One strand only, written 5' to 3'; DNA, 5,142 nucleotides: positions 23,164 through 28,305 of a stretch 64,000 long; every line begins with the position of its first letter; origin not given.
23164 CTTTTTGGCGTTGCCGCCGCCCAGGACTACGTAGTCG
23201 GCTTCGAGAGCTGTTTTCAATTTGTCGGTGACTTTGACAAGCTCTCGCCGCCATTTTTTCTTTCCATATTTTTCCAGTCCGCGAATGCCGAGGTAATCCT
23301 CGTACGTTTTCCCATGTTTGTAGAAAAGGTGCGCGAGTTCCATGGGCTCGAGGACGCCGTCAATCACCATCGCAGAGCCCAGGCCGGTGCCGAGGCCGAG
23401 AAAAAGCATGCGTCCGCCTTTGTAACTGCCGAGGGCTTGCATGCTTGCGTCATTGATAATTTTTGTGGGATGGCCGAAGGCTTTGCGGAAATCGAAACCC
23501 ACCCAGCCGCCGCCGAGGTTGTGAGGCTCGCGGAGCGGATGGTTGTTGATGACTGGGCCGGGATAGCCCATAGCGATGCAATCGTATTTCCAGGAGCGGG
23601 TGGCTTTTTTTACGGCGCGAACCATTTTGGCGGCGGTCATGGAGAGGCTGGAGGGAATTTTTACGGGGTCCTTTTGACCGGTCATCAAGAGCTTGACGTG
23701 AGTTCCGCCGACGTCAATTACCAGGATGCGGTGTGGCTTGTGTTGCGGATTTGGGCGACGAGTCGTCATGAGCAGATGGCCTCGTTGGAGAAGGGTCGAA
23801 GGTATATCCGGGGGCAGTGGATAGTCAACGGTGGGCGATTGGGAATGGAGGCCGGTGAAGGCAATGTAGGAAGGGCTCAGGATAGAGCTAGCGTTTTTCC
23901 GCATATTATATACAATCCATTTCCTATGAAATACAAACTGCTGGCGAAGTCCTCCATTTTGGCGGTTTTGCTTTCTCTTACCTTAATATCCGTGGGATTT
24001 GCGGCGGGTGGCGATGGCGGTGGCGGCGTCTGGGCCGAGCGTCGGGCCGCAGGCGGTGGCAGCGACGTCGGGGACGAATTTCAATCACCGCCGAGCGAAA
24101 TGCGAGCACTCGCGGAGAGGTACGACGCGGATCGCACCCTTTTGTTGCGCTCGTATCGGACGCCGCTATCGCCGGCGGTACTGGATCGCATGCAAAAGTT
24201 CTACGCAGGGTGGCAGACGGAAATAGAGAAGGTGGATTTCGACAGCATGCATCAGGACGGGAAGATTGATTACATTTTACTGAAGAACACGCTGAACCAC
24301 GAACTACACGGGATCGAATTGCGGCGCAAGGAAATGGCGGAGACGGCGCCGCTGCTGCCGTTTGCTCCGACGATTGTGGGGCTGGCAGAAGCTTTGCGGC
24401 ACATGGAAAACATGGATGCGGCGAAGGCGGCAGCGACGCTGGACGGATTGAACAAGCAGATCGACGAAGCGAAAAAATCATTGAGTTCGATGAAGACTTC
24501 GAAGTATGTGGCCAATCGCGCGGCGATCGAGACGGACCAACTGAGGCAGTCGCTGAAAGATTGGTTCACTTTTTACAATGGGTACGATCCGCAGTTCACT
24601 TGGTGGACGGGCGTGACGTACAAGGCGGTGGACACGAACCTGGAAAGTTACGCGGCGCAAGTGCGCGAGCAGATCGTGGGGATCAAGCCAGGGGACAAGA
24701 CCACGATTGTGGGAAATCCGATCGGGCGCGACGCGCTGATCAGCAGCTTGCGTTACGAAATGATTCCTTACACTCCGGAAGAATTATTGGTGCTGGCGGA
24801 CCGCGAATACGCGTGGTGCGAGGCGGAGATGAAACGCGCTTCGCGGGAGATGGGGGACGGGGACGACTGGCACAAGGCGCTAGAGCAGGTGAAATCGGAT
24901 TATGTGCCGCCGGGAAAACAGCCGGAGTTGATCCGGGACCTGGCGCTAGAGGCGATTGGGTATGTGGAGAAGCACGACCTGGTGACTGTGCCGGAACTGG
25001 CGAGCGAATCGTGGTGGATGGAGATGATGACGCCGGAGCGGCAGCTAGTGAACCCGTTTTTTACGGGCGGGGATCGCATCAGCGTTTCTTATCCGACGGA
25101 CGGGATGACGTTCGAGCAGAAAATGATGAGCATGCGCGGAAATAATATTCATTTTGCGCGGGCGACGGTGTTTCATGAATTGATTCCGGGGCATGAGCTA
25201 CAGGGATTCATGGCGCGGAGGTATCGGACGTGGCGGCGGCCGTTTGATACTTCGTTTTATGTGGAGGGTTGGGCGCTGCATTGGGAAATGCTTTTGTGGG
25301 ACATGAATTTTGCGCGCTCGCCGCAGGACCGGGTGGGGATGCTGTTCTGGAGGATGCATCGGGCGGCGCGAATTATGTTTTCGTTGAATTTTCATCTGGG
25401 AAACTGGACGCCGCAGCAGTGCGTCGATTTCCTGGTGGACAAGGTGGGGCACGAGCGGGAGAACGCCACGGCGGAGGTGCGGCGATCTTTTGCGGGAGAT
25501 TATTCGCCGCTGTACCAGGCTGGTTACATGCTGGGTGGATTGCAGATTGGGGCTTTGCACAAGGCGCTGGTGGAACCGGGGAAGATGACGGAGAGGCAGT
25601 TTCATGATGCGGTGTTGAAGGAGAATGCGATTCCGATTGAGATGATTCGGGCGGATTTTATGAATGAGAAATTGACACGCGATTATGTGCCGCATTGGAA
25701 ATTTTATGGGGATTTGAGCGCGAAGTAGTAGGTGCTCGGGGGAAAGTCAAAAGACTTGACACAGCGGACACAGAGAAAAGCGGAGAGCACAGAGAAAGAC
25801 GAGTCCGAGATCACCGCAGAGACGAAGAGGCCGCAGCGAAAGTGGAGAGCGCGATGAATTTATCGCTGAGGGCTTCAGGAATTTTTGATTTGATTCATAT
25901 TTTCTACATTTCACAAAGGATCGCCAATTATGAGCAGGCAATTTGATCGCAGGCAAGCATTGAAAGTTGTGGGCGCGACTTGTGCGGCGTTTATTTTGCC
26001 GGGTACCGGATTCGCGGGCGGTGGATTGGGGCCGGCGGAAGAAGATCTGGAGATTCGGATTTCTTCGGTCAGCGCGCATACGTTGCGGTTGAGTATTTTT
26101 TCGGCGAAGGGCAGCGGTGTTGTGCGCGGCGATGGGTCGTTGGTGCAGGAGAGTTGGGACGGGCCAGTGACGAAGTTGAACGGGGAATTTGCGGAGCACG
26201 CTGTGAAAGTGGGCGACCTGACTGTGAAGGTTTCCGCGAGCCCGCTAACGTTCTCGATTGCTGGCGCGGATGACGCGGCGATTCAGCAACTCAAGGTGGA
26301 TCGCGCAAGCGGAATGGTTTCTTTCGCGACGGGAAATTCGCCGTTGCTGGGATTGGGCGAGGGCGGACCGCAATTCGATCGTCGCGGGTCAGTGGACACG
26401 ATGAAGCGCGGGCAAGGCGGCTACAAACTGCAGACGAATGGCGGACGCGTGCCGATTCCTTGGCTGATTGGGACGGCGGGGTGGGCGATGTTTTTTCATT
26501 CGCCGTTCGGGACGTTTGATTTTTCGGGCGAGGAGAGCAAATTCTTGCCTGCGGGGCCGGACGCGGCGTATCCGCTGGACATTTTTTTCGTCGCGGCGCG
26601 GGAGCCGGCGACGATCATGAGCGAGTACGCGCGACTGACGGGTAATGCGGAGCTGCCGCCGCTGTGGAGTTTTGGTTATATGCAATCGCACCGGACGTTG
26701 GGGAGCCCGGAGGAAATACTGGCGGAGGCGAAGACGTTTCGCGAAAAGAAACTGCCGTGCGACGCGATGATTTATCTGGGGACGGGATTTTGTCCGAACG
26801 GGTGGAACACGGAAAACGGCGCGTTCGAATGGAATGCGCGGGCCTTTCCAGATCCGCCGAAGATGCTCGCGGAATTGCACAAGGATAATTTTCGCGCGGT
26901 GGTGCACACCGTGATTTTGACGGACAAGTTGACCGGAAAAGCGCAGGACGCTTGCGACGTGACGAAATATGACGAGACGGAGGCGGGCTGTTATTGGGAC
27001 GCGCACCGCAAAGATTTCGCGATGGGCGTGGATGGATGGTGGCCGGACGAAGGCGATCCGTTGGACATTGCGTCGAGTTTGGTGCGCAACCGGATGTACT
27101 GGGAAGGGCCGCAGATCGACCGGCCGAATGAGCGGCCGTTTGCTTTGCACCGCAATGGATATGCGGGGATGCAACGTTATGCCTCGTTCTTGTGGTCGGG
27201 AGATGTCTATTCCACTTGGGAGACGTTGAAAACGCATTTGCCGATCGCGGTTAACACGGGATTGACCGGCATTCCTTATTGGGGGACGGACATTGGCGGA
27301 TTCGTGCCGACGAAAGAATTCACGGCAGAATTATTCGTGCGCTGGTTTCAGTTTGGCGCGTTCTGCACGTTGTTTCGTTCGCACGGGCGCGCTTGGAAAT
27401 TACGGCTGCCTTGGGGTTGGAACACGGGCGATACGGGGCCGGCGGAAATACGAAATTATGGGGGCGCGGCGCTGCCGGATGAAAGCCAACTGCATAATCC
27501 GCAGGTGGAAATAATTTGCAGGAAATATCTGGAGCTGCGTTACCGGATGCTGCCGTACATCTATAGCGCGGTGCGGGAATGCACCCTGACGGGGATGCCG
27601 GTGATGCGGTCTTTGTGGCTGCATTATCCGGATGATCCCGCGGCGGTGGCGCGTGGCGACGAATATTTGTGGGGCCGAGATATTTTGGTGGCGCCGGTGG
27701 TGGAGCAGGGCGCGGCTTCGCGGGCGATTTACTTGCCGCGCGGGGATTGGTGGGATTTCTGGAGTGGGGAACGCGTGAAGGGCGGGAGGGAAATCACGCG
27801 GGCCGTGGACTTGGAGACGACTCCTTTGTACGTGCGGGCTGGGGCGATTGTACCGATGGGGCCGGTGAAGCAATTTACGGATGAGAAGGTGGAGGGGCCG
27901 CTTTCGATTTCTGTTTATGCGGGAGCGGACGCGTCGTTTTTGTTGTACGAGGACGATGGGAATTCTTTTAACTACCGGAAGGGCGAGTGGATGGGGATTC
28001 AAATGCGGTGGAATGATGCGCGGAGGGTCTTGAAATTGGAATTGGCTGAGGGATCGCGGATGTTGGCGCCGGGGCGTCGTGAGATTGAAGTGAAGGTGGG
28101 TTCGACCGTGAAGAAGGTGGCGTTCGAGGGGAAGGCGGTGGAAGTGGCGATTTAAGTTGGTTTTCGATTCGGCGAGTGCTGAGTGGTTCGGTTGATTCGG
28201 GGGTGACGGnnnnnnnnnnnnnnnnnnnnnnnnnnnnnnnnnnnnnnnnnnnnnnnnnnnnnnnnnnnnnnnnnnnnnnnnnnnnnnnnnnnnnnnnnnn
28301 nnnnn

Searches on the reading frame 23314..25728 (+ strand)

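Call 8: search_protein_families(library=pfam, proteins=[window:23314-25728:+], max_evalue=0.00001)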
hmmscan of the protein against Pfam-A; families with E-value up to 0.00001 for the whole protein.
window:23314-25728:+ (804 aa): 1 family
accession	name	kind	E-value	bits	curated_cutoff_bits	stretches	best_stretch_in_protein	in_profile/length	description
PF05960.17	DUF885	-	1.5e-49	170.5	32.4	1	285-780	19-530/532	Bacterial protein of unknown function (DUF885)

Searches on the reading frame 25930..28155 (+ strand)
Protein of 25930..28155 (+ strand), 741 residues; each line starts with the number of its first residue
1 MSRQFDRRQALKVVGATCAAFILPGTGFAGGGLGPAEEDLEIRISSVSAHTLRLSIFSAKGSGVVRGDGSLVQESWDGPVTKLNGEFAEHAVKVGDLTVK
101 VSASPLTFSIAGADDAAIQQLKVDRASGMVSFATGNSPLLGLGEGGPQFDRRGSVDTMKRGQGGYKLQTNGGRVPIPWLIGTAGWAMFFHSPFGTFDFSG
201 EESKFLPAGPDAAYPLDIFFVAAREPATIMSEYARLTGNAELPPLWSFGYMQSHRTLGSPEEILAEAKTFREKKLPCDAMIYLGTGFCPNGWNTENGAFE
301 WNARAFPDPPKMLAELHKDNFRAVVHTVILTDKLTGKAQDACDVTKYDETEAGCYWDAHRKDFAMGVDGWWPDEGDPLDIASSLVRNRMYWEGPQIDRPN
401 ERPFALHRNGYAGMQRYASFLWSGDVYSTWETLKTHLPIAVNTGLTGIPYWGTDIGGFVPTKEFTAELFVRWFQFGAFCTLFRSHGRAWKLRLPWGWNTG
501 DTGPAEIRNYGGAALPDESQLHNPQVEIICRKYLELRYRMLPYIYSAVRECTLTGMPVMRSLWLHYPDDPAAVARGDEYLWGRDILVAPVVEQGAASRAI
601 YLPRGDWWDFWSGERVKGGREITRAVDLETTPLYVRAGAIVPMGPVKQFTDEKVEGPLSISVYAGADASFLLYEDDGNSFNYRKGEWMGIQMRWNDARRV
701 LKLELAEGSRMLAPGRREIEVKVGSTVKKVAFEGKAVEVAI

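Call 8: search_protein_families(library=pfam, proteins=[window:25930-28155:+], max_evalue=0.00001)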
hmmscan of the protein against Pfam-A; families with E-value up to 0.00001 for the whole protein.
window:25930-28155:+ (741 aa): 3 families
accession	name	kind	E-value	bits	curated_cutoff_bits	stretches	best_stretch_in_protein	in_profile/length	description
PF01055.32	Glyco_hydro_31_2nd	-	1.9e-59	202.1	23.5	1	241-547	2-328/328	Glycosyl hydrolases family 31 TIM-barrel domain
PF21365.3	Glyco_hydro_31_3rd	-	2.9e-27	95.4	24.4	1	555-641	1-87/87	Glycosyl hydrolase family 31 C-terminal domain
PF17137.9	DUF5110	-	7.9e-14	51.9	27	1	657-723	1-68/71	Domain of unknown function (DUF5110)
